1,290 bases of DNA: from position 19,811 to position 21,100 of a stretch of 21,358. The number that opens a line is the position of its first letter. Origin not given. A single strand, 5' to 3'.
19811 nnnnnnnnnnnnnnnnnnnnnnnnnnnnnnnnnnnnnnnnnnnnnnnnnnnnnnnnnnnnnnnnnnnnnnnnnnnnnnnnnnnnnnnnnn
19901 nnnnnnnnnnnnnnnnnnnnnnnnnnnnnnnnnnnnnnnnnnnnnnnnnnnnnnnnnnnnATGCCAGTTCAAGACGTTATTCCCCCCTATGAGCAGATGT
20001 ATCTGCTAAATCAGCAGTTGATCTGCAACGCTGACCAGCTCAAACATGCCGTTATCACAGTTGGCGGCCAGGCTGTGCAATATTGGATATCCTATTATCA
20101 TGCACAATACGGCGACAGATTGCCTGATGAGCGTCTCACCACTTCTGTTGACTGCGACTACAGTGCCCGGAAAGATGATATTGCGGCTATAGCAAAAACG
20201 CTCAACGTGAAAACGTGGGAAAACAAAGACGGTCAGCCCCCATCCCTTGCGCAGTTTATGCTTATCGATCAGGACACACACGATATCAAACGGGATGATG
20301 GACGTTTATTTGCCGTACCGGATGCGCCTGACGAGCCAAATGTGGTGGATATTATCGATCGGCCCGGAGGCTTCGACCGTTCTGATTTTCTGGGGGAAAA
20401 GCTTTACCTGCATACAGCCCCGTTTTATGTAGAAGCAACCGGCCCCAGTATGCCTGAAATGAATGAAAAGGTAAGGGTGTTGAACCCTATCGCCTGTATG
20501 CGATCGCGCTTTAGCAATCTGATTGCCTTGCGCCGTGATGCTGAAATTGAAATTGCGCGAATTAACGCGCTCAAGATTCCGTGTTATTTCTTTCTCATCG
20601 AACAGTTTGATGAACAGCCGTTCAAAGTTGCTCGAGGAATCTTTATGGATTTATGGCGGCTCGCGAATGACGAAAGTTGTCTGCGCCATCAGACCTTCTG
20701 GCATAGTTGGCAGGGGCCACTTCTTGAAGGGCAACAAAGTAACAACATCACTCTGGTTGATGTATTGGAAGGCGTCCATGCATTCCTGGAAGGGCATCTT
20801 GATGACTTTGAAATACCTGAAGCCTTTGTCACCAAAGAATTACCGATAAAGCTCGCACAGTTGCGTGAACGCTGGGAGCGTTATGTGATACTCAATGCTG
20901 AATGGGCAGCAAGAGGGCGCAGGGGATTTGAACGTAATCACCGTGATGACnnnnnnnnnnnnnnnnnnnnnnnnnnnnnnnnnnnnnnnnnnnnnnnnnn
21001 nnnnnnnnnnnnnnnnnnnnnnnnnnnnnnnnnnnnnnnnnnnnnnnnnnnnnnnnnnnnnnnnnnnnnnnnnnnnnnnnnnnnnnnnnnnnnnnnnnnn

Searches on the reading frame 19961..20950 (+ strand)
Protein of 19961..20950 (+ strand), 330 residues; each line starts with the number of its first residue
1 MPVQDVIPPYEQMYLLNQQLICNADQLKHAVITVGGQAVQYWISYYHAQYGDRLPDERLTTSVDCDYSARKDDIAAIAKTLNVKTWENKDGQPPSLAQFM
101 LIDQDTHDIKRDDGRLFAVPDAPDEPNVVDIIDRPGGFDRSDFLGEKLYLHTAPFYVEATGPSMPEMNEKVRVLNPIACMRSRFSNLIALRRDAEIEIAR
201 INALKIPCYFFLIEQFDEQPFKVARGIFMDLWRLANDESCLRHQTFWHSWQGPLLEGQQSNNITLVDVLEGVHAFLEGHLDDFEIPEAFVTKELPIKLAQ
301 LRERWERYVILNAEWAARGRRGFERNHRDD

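Call 10: search_solved_structures(query=window:19961-20950:+, max_evalue=10)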
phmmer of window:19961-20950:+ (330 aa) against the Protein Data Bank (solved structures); distinct sequences matched with E-value up to 10: 1.
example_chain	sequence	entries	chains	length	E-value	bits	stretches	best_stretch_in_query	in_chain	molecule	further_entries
4hsp_A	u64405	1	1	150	0.97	11.6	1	252-293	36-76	hypothetical protein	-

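Call 11: search_protein_families(proteins=[window:19961-20950:+], library=ncbifam, max_evalue=1)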
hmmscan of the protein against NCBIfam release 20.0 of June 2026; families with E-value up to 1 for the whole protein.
window:19961-20950:+ (330 aa): 0 families

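Call 12: search_protein_families(proteins=[window:19961-20950:+], library=padloc, max_evalue=1)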
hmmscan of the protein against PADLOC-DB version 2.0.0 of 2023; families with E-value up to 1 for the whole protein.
window:19961-20950:+ (330 aa): 0 families

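Call 13: search_protein_families(proteins=[window:19961-20950:+], library=phrogs, max_evalue=1)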
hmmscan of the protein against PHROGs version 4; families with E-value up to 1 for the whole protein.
window:19961-20950:+ (330 aa): 1 family
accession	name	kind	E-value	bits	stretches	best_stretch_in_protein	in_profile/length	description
phrog_19559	-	unknown function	1.7e-237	787.5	1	1-330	1-330/330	-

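Call 14: profile_search(protein=window:19961-20950:+)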
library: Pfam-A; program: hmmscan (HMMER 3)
A. the first sequence (330 residues): domains with independent E <= 10: 1; with E <= 0.001: 0
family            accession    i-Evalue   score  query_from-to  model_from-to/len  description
DUF6699           PF20415.3        0.44    11.2     250-287        45-81/131  Family of unknown function (DUF6699)

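Call 16: find_homologous_proteins(query=window:19961-20950:+)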
Query window:19961-20950:+ (330 aa): 80 proteins with E <= 0.001 among 1266 candidates.
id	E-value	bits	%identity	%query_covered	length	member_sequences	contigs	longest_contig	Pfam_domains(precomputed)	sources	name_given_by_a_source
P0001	3.2e-219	745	95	100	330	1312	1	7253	-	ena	-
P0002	8.2e-194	661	86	100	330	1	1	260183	-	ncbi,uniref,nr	ncbi:hypothetical protein [Klebsiella aerogenes]|uniref:hypothetical protein n=1 Tax=Klebsiella aero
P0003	2.3e-193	660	89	100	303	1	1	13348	-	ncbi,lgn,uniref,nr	ncbi:hypothetical protein [Shigella sonnei]|uniref:hypothetical protein n=1 Tax=Shigella sonnei TaxI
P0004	5.8e-191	652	84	100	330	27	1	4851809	-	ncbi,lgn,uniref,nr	ncbi:hypothetical protein [Dickeya dianthicola]|uniref:hypothetical protein n=1 Tax=Dickeya dianthic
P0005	2.4e-189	647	83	100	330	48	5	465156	-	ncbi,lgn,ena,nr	ncbi:hypothetical protein ACRRQX_000330 [Yersinia enterocolitica]|nr:hypothetical protein [Yersinia 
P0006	1.8e-188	644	84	100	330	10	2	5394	-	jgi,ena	-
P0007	6.7e-187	638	83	100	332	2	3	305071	-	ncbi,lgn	ncbi:TPA: hypothetical protein ACOVJJ_005467 [Klebsiella oxytoca]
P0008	5.4e-185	632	88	96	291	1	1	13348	-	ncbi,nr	ncbi:hypothetical protein CI688_21035 [Shigella sonnei]|nr:hypothetical protein CI688_21035 [Shigell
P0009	6.1e-185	632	82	100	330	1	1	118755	-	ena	-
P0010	2.7e-183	627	81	100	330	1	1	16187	-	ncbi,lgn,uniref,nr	ncbi:hypothetical protein [Erwinia sp.]|uniref:hypothetical protein n=1 Tax=Erwinia citreus TaxID=55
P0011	8.2e-183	625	81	100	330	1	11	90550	-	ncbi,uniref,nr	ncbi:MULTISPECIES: hypothetical protein [Cronobacter]|uniref:hypothetical protein n=1 Tax=Cronobacte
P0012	8.6e-183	625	81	100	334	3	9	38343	-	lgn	-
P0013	1.7e-182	624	80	100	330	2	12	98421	-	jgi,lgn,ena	-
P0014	2.7e-182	623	80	100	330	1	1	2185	-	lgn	-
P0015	3.8e-182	623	80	99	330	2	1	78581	-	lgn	-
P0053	4.1e-62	228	42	91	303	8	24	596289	-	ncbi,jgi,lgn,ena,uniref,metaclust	ncbi:hypothetical protein AB6T85_14330 [Erwinia sp. ACCC 02193]|jgi:hypothetical protein|uniref:Nucl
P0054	7.9e-59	217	40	87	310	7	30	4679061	-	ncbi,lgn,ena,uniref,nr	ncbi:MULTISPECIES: hypothetical protein [Providencia]|uniref:hypothetical protein n=1 Tax=Providenci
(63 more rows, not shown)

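Call 18: search_protein_representatives(protein=window:19961-20950:+)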
Query: 330 residues. Proteins with E-value up to 0.001 (for the whole library): 88; up to 1e-10: 63; up to 1e-30: 27. The best 88 are listed.
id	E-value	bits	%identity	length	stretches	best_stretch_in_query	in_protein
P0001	1.0e-219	744.7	95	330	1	1-330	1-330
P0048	1.2e-78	280.9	49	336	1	1-307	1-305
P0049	8.6e-78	278.1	98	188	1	1-126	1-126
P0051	2.3e-75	270.1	48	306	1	5-308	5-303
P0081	1.7e-73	264.0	94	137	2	1-97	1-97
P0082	7.7e-66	238.8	44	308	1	7-316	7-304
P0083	2.0e-62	227.6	97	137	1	54-158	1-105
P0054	2.5e-59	217.4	42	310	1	5-299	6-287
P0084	1.4e-57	211.6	41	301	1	5-304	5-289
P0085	4.2e-51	190.4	97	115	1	8-95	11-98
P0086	2.3e-49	184.6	46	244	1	7-232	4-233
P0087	7.9e-46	173.0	39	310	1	4-239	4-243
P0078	1.4e-43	165.7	40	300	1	6-309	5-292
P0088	1.4e-42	162.3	82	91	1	1-91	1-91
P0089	7.3e-42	160.0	78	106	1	200-300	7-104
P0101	1.9e-31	125.8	38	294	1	4-225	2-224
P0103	2.4e-30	122.1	38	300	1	7-227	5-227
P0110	2.2e-28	115.6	37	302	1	5-232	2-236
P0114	3.5e-26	108.4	34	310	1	7-233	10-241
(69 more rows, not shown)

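Call 20: search_solved_structures(query=A1, max_evalue=10, show_alignments=2)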
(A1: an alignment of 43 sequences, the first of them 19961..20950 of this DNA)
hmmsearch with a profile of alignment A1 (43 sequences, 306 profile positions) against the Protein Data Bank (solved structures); distinct sequences matched with E-value up to 10: 0.

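Call 28: profile_search(alignment_id=A2)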
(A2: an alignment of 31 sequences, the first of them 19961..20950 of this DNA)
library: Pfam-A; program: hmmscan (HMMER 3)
A. the first sequence (330 residues): domains with independent E <= 10: 1; with E <= 0.001: 0
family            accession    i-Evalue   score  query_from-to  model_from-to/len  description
DUF6699           PF20415.3        0.44    11.2     250-287        45-81/131  Family of unknown function (DUF6699)
B. every sequence of the alignment scanned on its own (31 sequences): families by number of members that match
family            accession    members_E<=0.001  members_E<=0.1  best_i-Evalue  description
TelK_muzzle       PF20849.2                  0               1        2.0e-02  Protelomerase, muzzle domain
Zein              PF01559.21                 0               1        3.3e-02  Zein seed storage protein

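Call 29: find_encoding_contigs(protein=P0053, flank=5000, max_places=4)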
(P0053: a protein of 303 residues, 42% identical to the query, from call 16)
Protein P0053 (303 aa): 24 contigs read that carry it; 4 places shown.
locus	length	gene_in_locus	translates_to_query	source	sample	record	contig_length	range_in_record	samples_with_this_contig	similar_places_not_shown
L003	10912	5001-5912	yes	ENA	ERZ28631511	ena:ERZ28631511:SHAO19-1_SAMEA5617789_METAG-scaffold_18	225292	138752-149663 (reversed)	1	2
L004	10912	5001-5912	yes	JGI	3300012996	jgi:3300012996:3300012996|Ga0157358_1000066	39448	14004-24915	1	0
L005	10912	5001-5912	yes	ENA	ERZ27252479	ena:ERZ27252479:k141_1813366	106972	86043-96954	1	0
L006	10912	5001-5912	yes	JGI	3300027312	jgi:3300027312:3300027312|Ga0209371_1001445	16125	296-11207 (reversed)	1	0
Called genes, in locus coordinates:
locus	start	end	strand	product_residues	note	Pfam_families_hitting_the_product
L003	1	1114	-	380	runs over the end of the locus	PF03562:MltA, PF06725:3D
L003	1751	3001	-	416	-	PF11741:AMIN, PF01520:Amidase_3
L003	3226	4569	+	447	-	PF00696:AA_kinase, PF00583:Acetyltransf_1, PF13508:Acetyltransf_7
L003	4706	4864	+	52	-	-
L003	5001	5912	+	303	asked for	-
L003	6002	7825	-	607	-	PF21185:RecD_N, PF13086:AAA_11 (weak), PF13604:AAA_30, PF05127:NAT10_TcmA_helicase, PF13245:AAA_19, PF13401:AAA_22, PF18335:SH3_13, PF13538:UvrD_C_2, +2 more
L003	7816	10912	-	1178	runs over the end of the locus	PF00580:UvrD-helicase, PF13245:AAA_19, PF13361:UvrD_C, PF13538:UvrD_C_2 (faint)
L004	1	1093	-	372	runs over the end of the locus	PF03562:MltA, PF06725:3D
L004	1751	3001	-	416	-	PF11741:AMIN, PF01520:Amidase_3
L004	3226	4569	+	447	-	PF00696:AA_kinase, PF00583:Acetyltransf_1, PF13508:Acetyltransf_7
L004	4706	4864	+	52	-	-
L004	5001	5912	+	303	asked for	-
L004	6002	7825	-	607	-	PF21185:RecD_N, PF13086:AAA_11 (weak), PF13604:AAA_30, PF05127:NAT10_TcmA_helicase, PF13245:AAA_19, PF13401:AAA_22, PF18335:SH3_13, PF13538:UvrD_C_2, +2 more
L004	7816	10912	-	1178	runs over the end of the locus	PF00580:UvrD-helicase, PF13245:AAA_19, PF13361:UvrD_C, PF13538:UvrD_C_2 (faint)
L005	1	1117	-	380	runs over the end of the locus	PF03562:MltA, PF06725:3D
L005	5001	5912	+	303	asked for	-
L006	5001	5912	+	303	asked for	-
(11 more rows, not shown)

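Call 30: find_encoding_contigs(protein=P0054, flank=5000, max_places=4)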
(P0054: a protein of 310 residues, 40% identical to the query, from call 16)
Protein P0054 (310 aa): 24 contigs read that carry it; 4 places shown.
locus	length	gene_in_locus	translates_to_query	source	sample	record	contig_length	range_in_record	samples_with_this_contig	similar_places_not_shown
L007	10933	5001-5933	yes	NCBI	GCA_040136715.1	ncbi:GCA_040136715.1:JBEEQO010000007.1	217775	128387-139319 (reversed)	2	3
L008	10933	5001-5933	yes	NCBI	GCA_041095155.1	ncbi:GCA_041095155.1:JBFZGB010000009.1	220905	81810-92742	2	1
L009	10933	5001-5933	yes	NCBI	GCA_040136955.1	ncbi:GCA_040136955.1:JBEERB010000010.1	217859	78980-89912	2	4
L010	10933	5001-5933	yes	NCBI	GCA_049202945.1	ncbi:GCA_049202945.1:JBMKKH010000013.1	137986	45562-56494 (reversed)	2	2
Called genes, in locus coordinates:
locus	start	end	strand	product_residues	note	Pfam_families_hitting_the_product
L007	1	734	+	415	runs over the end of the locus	PF17885:Smoa_sbd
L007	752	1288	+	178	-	PF01613:Flavin_Reduct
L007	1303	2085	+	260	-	PF04199:Cyclase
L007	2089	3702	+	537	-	PF00996:GDI (faint), PF01266:DAO (faint), PF03486:HI0933_like (faint), PF13450:NAD_binding_8, PF01593:Amino_oxidase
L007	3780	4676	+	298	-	PF13557:Phenol_MetA_deg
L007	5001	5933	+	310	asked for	-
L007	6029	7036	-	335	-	PF14525:AraC_binding_2, PF00165:HTH_AraC (weak), PF12833:HTH_18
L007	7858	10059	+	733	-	PF02775:TPP_enzyme_C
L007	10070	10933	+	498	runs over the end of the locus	PF01558:POR, PF20169:DUF6537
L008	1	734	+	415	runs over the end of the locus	PF17885:Smoa_sbd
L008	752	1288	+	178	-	PF01613:Flavin_Reduct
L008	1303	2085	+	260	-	PF04199:Cyclase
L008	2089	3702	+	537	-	PF00996:GDI (faint), PF01266:DAO (faint), PF03486:HI0933_like (faint), PF13450:NAD_binding_8, PF01593:Amino_oxidase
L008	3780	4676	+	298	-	PF13557:Phenol_MetA_deg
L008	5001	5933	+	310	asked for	-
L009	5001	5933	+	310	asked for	-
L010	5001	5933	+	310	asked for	-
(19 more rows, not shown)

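Call 33: predict_structure(alignment_id=A1)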
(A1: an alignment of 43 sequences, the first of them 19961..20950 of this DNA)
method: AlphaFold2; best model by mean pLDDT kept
length: 330 residues; sequences in the alignment: 43
mean_pLDDT: 89.2   pTM: 0.87
mean pLDDT of the five models: 89.2, 89.0, 89.0, 88.6, 88.5
residues with pLDDT >= 90: 242; 70-90: 53; 50-70: 27; < 50: 8
segments of 3 or more residues with pLDDT < 50: 90-92
pLDDT, mean of each block of 10 residues (from residue 1): 77 96 97 96 94 86 92 95 75 75 95 94 93 92 93 95 93 98 92 88 95 96 96 96 84 53 88 97 96 98 95 80 52
secondary structure, 60 per line:
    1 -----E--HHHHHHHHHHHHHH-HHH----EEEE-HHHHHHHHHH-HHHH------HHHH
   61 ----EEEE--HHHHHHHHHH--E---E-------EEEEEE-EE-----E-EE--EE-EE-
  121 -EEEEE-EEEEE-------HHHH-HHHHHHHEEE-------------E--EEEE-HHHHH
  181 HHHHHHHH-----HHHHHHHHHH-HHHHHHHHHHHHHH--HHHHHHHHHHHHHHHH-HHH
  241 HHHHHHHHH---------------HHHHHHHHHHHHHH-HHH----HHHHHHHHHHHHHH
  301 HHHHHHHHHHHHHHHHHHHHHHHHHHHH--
elements in order: H9-22 E31-34 H36-45 H47-50 H57-60 E65-68 H71-80 E95-100 E122-126 E128-132 H140-143 H145-151 E152-154 E171-174 H176-188 H194-203 H205-218 H221-236 H238-249 H265-278 H287-328

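Call 37: fold_search(model_id=the predicted structure, library=pdb)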
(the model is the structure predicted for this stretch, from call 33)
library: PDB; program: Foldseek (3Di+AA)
matches with E <= 10: 394; with E <= 0.001: 0
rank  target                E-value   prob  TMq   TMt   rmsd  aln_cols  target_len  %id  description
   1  4wse_A                3.8e-02  0.85  0.33  0.23  14.1       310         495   13  Crystal structure of the Mimivirus polyadenylate synthase (released 2015-04-01)
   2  4ok0_B                3.8e-02  0.80  0.24  0.33  17.6       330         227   11  Crystal structure of putative nucleotidyltransferase from H. pylori (released 2014-04-09)
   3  4p37_A                8.8e-02  0.66  0.30  0.21  15.7       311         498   10  Crystal structure of the Megavirus polyadenylate synthase (released 2015-04-01)
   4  4i0u_B                1.0e-01  0.12  0.14  0.13  21.0       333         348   10  Improved structure of Thermotoga maritima CorA at 2.7 A resolution (released 2013-03-06)
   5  4wse_B                1.1e-01  0.60  0.30  0.21  14.8       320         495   12  Crystal structure of the Mimivirus polyadenylate synthase (released 2015-04-01)
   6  8tme_E                1.1e-01  0.11  0.12  0.12  20.1       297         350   10  Cryo-EM structure of CorA in complex with conformation-specific synthetic antibody C18 and 100 uM MgCl2, State MG0.1-1 (released 2025-02-12)
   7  2iub_A                2.5e-01  0.08  0.13  0.13  20.7       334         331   10  Crystal structure of a divalent metal ion transporter CorA at 2.9 A resolution. (released 2006-08-03)
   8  2iub_J                3.3e-01  0.07  0.13  0.13  21.2       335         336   10  Crystal structure of a divalent metal ion transporter CorA at 2.9 A resolution. (released 2006-08-03)
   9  4i0u_D                3.8e-01  0.07  0.13  0.13  20.6       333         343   10  Improved structure of Thermotoga maritima CorA at 2.7 A resolution (released 2013-03-06)
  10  4i0u_H                4.2e-01  0.07  0.14  0.13  20.5       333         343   10  Improved structure of Thermotoga maritima CorA at 2.7 A resolution (released 2013-03-06)
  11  4i0u_F                4.4e-01  0.06  0.13  0.13  21.2       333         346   10  Improved structure of Thermotoga maritima CorA at 2.7 A resolution (released 2013-03-06)
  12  5jtg_A                4.9e-01  0.06  0.12  0.12  21.3       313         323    9  Crystal structure of Thermotoga maritima mutant D89K/D253K (released 2017-01-25)
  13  2iub_C                4.9e-01  0.06  0.13  0.13  20.6       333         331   10  Crystal structure of a divalent metal ion transporter CorA at 2.9 A resolution. (released 2006-08-03)
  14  2iub_H                4.9e-01  0.06  0.13  0.13  21.2       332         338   10  Crystal structure of a divalent metal ion transporter CorA at 2.9 A resolution. (released 2006-08-03)
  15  2iub_G                4.9e-01  0.06  0.13  0.12  20.6       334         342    9  Crystal structure of a divalent metal ion transporter CorA at 2.9 A resolution. (released 2006-08-03)
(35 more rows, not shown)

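Call 41: find_related_loci(query=A2, collection=genome_contigs, flank=4000)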
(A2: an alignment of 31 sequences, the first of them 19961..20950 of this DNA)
Query A2 (330 aa) in genome_contigs; peptide patterns used: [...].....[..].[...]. (x = any residue, [..] = any of these).
152 stretches matched a pattern; 44 encode a relative of the query (tblastn E <= 1e-3); 44 distinct loci.
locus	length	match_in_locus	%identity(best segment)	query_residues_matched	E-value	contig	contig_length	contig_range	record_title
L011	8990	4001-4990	96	1-330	0e+0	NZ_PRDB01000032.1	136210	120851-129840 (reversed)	Klebsiella michiganensis strain DSM 25444 map unlocalized plasmid unnamed3 contig_32, whole genome shotgun sequence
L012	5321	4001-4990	82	1-330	0e+0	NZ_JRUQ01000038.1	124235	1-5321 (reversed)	Erwinia typographi strain M043b Contig38, whole genome shotgun sequence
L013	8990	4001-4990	82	1-330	0e+0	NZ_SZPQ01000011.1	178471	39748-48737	Martelella alba strain BGMRC 2031 Scaffold8_1, whole genome shotgun sequence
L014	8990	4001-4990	78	1-330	0e+0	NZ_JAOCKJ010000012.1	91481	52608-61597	Pantoea sp. GD03673 12, whole genome shotgun sequence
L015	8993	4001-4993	72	1-330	5e-162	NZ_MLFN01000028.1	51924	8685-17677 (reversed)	Pantoea conspicua strain LMG 24534 Contig0028_, whole genome shotgun sequence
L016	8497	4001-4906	55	1-311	9e-110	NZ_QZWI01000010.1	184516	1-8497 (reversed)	Rahnella bruchi strain DSM 27398 contig_0010, whole genome shotgun sequence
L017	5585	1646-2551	55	1-311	4e-107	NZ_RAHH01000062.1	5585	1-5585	Rahnella woolbedingensis strain DSM 27399 contig_00062, whole genome shotgun sequence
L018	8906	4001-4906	55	1-311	9e-110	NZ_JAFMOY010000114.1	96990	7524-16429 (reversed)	Rahnella ecdela strain FRB 231 NODE_20_length_96990_cov_42.719439, whole genome shotgun sequence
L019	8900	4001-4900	46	1-302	1e-84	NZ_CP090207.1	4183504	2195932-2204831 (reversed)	Pantoea agglomerans strain HJS002 chromosome, complete genome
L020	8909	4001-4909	46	1-307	2e-83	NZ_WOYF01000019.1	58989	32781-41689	Budvicia diplopodorum strain D9 Scaffold19_1, whole genome shotgun sequence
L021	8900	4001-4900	45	6-307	1e-82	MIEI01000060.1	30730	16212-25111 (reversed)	Pantoea brenneri strain LMG 5343 LMG_5343_Contig0060_, whole genome shotgun sequence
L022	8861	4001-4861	40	7-309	2e-55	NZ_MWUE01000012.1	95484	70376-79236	Pantoea latae strain AS1 11__len__95484, whole genome shotgun sequence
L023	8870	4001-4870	39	1-307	7e-55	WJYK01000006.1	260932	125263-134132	Enterobacteriaceae bacterium RIT693 6, whole genome shotgun sequence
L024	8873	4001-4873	39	4-308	5e-54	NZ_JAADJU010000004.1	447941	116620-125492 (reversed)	Rouxiella aceris strain SAP-1 contig4, whole genome shotgun sequence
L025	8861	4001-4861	39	7-309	2e-52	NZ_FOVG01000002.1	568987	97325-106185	Candidatus Pantoea varia isolate OV426, whole genome shotgun sequence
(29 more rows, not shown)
